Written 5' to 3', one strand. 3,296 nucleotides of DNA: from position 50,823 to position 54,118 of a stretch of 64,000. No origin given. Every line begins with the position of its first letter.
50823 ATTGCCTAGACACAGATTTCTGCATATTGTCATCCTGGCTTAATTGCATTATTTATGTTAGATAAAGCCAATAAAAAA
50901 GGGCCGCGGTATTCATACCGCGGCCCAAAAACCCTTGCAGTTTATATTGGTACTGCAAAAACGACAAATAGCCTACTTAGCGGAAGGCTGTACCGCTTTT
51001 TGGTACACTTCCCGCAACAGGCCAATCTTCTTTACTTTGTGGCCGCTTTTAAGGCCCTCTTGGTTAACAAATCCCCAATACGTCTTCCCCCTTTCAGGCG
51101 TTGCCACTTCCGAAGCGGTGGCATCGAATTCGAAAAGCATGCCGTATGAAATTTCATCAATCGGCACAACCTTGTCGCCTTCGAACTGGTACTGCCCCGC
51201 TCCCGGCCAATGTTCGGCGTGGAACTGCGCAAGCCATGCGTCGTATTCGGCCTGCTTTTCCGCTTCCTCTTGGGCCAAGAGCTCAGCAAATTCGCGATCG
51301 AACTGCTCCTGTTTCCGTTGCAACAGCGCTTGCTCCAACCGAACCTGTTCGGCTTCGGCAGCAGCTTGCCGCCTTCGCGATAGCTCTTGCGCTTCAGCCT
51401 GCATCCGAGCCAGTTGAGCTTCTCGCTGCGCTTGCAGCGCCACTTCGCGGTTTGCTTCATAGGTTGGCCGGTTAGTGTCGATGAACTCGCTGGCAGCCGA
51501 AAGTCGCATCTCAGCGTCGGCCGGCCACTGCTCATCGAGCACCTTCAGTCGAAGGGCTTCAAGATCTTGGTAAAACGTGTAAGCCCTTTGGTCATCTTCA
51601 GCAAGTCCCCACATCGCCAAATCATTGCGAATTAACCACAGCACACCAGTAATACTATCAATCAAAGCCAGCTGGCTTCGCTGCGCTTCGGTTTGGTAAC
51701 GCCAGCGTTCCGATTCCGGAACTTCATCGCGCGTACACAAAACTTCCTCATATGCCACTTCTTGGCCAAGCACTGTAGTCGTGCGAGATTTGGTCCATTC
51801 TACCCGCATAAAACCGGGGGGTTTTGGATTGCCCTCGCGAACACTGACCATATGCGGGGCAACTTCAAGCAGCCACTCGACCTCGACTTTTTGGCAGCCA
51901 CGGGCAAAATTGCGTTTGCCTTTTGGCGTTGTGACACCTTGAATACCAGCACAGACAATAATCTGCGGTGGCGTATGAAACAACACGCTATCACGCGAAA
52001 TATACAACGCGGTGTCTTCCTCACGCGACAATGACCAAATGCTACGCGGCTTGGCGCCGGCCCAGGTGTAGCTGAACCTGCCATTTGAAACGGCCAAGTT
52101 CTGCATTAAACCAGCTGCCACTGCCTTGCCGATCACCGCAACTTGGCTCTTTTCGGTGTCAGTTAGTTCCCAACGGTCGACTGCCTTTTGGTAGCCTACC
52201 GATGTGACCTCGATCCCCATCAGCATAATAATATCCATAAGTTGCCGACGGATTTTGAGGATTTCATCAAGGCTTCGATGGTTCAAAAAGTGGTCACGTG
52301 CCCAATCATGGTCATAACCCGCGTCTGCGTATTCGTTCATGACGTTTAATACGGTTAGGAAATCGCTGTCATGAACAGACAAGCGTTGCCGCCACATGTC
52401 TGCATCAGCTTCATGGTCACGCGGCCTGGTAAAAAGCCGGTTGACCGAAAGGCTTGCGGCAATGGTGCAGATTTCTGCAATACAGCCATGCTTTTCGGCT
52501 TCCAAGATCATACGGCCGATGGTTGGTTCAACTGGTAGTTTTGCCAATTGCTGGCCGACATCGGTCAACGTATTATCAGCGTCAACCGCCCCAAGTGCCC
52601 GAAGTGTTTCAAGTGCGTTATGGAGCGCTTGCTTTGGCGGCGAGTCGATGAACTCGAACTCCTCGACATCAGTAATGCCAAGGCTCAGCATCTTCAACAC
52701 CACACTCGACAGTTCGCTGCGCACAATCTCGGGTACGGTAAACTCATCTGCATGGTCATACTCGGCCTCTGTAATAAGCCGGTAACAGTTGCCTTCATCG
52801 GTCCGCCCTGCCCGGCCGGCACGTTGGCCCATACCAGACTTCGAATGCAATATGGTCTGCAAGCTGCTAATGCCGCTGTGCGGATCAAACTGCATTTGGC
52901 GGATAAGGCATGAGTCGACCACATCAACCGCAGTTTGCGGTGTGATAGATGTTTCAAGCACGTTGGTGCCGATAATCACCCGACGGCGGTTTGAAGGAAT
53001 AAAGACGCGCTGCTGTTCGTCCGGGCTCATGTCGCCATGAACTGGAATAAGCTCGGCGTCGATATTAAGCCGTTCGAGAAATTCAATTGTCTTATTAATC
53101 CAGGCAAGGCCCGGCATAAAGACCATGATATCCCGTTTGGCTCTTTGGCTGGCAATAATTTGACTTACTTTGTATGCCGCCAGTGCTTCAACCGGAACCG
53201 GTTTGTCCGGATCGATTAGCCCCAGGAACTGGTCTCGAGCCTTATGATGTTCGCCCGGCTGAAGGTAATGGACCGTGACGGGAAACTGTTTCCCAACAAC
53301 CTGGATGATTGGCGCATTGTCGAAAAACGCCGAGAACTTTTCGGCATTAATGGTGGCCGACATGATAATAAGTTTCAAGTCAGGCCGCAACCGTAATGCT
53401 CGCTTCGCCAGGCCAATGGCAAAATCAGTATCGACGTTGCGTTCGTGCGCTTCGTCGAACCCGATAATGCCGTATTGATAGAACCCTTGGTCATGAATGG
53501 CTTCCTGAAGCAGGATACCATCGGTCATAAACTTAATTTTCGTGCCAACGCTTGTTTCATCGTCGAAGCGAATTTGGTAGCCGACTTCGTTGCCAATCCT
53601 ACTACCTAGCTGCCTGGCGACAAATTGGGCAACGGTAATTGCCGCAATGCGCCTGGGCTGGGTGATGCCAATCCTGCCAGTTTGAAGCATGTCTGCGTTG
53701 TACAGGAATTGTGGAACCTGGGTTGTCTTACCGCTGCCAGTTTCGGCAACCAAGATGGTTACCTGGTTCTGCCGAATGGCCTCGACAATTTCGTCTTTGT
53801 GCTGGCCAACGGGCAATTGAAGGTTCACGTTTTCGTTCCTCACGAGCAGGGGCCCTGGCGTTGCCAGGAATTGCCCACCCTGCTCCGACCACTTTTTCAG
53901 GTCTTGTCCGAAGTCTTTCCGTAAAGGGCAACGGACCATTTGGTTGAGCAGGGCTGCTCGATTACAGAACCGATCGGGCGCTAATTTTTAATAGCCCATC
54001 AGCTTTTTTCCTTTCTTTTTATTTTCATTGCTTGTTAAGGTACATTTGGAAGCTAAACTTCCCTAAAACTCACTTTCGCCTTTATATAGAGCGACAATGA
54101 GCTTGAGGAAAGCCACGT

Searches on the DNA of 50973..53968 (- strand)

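Call 81: search_rna_families(source=L001, start=3700, end=4500, threshold=evalue, max_evalue=1, show_alignments=2)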
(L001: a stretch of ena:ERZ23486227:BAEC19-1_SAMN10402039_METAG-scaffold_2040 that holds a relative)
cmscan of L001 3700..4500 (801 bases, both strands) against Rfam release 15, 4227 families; matches with E-value up to 1: 5.
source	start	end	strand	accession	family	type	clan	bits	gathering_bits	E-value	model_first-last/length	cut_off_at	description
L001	4020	4101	+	RF03923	mir-964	Gene; miRNA;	-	25.4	100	0.014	1-90/90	no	mir-964 microRNA precursor family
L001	4020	4097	+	RF01912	mir-2807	Gene; miRNA;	-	23.5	54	0.56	1-84/84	no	mir-2807 microRNA precursor family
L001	4028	4090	+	RF01061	mir-548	Gene; miRNA;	-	20.6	90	0.4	1-84/84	no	mir-548 microRNA precursor family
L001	3822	3888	-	RF00538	snoCD11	Gene; snRNA; snoRNA; CD-box;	-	20.5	60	0.47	1-75/75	no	Small nucleolar RNA CD11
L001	3909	4020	+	RF02060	STnc410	Gene; sRNA;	-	19.6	50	0.093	1-158/158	no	Enterobacterial sRNA STnc410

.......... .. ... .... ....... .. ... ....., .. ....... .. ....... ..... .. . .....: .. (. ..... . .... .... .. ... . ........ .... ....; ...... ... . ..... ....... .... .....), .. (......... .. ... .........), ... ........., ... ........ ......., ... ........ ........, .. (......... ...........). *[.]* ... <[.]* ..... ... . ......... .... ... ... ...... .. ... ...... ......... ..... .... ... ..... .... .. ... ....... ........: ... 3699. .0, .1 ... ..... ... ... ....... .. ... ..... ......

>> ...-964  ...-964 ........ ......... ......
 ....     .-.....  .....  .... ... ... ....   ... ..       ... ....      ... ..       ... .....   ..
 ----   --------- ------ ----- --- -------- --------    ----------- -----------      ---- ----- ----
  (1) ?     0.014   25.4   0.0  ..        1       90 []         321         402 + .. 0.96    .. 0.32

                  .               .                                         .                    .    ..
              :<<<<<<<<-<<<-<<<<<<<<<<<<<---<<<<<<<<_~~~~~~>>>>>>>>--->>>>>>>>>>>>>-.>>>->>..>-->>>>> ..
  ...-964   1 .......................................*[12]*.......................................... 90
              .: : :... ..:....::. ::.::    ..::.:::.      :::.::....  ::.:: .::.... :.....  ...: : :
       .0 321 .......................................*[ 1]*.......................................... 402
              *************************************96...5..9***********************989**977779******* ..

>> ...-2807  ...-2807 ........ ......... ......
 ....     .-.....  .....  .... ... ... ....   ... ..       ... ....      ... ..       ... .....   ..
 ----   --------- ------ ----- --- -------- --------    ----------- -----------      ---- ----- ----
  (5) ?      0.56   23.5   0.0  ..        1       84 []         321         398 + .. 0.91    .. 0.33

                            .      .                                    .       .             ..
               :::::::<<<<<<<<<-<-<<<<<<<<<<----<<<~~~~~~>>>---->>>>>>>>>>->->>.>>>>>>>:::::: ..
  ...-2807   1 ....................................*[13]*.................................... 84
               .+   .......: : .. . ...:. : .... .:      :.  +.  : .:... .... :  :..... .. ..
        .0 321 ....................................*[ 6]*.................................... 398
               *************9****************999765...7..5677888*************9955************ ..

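Call 93: build_rna_model(alignment_id=A8, structure=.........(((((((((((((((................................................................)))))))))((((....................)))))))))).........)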
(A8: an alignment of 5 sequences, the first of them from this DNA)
Model R1 built from alignment A8 (5 sequences, 140 columns); structure: as given.
model positions 126; base pairs 19; branch points 1; effective number of sequences 2.92; information 0.59 bits per position. Calibrated on 0.2 Mb of random sequence (short: E-values are rough).
structure used (alignment columns):
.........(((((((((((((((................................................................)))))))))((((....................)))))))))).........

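Call 94: search_with_rna_model(model_id=R1, sources=[window, L001, L002, L003, L004, L005, L006, L007, L008, L009, L010, L011, L012, L013, L014, L015, L016, L017, L018, L019, L020, L021, L022, L023, L024, L025, L026, L027, L028, L029, L030, L031, L032, L033, L034, L035, L036, L037, L038, L039, L040, L041, L042, L043, L044, L045, L046, L047, L048, L049, L050, L051, L052, L053, L054, L055, L056, L057, L058, L059, L060, L061, L062, L063, L064, L065, L066, L067, L068, L069, L070, L071, L072, L073, L074, L075, L076, L077, L078, L079, L080, L081, L082, L084, L085, L087, L088, L089, L090, L091, L092, L093, L095, L096, L097, L098, L099, L100], max_evalue=1, show_alignments=0)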
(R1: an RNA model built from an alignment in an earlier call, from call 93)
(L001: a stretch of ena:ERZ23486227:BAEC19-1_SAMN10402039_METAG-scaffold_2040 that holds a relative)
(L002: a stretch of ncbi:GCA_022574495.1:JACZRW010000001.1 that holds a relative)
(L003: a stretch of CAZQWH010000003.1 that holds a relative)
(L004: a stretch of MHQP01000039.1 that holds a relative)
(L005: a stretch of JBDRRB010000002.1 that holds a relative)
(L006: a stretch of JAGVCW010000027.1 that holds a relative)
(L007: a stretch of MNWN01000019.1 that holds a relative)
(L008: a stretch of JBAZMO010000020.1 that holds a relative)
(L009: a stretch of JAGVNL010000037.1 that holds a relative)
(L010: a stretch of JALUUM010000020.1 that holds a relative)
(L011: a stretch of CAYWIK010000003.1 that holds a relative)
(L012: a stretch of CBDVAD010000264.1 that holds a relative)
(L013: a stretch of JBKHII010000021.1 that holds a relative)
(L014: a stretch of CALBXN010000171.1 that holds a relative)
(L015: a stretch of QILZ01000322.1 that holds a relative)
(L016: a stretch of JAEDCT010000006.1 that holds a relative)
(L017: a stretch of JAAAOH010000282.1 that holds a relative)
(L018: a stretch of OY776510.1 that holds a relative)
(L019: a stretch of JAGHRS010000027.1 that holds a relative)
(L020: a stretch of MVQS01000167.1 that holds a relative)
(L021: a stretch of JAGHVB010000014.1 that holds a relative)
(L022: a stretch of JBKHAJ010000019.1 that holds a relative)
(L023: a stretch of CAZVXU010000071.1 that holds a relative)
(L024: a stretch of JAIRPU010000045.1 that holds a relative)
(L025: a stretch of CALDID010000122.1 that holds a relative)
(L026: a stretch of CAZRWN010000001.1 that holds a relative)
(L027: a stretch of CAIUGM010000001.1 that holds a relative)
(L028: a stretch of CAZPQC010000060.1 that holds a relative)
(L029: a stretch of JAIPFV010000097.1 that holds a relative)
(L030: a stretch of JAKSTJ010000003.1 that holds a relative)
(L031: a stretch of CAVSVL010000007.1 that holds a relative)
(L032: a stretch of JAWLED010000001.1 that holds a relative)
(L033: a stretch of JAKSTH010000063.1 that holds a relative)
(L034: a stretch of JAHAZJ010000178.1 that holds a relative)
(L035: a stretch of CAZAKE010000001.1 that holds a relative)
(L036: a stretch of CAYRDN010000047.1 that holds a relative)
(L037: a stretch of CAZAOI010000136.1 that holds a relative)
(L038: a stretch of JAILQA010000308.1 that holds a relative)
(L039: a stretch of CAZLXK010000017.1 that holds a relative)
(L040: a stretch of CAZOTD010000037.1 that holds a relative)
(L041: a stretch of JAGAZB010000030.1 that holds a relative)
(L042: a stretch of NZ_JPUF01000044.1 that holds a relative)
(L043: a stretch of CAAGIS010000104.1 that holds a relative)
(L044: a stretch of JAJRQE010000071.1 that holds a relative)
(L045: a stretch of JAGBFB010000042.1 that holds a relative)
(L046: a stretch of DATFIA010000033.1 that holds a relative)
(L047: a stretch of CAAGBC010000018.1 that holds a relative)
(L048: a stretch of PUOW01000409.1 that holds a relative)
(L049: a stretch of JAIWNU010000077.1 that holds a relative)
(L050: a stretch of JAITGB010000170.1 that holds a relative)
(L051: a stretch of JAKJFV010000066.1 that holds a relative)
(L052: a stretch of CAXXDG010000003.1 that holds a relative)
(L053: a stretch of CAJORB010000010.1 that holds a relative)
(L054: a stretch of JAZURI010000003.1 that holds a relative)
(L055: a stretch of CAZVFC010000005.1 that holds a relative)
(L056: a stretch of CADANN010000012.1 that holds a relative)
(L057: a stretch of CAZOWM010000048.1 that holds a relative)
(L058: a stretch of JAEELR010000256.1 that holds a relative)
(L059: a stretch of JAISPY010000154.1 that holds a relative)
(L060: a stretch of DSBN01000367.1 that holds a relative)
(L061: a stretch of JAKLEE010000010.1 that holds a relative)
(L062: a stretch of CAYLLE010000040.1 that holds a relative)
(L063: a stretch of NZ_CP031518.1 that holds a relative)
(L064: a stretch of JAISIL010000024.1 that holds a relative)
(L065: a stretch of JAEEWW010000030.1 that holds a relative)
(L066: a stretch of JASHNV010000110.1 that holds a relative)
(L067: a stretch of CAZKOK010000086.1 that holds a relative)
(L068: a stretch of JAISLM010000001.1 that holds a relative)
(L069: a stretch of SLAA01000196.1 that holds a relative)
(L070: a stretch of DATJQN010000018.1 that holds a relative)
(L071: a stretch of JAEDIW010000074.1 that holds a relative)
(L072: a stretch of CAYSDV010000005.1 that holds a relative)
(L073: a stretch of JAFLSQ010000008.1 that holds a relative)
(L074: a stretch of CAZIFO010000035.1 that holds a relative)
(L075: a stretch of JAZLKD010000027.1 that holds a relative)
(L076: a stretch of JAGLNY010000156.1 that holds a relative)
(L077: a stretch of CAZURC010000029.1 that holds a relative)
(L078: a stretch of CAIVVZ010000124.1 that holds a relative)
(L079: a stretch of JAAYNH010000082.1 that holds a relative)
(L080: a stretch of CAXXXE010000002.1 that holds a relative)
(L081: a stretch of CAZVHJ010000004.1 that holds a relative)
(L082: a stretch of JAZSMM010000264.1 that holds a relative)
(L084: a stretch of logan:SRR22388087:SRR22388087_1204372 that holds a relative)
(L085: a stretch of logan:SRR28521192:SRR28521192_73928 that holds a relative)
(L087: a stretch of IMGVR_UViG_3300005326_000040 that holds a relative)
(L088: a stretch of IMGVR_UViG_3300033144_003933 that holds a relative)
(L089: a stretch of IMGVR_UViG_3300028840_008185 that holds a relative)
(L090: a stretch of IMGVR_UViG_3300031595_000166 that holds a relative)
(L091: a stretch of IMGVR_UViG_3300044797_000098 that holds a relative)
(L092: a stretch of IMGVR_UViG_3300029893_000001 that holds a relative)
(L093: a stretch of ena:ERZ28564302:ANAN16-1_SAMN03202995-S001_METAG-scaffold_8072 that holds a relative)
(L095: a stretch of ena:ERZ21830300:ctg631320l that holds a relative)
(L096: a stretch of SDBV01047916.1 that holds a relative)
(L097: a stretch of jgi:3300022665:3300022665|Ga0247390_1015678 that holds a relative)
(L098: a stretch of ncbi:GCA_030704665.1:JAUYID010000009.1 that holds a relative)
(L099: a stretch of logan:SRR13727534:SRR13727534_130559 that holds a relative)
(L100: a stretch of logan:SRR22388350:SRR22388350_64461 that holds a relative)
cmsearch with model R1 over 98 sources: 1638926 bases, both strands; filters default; matches with E-value up to 1: 9.
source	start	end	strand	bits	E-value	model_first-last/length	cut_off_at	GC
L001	4259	4381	+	122.9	7.7e-34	1-126/126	no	0.54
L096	4327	4449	+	122.9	7.7e-34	1-126/126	no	0.54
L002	9771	9895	+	122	1.4e-33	1-126/126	no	0.57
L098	5840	5961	+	102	1.5e-27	1-126/126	no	0.58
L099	1080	1201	+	102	1.5e-27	1-126/126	no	0.58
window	53834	53968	-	101.4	2.3e-27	1-126/126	no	0.57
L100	2346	2480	+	86.8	5.5e-23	1-126/126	no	0.48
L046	3754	3821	-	14.8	0.22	16-84/126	no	0.35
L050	4326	4405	+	14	0.36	1-126/126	no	0.57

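Call 111: search_with_rna_model(model_id=R1, sources=[window, L001, L002, L098, L100], max_evalue=0.001, make_alignment=true)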
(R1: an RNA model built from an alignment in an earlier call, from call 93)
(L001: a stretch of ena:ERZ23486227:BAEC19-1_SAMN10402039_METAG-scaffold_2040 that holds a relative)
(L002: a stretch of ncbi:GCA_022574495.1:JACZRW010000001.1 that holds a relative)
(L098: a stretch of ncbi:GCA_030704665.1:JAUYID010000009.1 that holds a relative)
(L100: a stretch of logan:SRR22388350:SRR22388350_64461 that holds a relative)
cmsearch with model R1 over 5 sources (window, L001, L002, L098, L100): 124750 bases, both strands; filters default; matches with E-value up to 0.001: 5.
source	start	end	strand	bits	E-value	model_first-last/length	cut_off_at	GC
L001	4259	4381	+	122.9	5.9e-35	1-126/126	no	0.54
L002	9771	9895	+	122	1.1e-34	1-126/126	no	0.57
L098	5840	5961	+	102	1.2e-28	1-126/126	no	0.58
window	53834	53968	-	101.4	1.7e-28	1-126/126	no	0.57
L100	2346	2480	+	86.8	4.2e-24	1-126/126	no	0.48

Alignment A9: 5 matches aligned to the model, 139 columns, each read 5' to 3' on its own strand. Consensus structure (alignment columns), stored with it:
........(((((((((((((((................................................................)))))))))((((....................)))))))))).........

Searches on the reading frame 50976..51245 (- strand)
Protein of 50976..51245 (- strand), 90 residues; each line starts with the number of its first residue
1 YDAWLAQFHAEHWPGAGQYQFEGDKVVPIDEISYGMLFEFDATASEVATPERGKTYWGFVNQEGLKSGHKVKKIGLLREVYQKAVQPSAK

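Call 48: find_homologous_proteins(query=A3, max_evalue=0.01)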
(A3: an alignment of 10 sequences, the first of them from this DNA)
Query A3 (10 sequences): 196 candidates shared short words with the query, none scored E <= 0.01.

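Call 63: predict_structure(alignment_id=A3)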
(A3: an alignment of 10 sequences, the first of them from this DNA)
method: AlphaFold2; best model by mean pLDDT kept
length: 90 residues; sequences in the alignment: 10
mean_pLDDT: 60.9   pTM: 0.43
mean pLDDT of the five models: 60.9, 57.9, 56.7, 51.9, 45.6
residues with pLDDT >= 90: 0; 70-90: 20; 50-70: 50; < 50: 20
segments of 3 or more residues with pLDDT < 50: 15-26, 82-87
pLDDT, mean of each block of 10 residues (from residue 1): 68 47 48 68 60 63 80 68 46
secondary structure, 60 per line:
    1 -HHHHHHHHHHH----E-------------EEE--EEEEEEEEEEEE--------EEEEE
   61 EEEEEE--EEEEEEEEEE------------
elements in order: H2-12 E31-33 E36-47 E56-66 E69-78
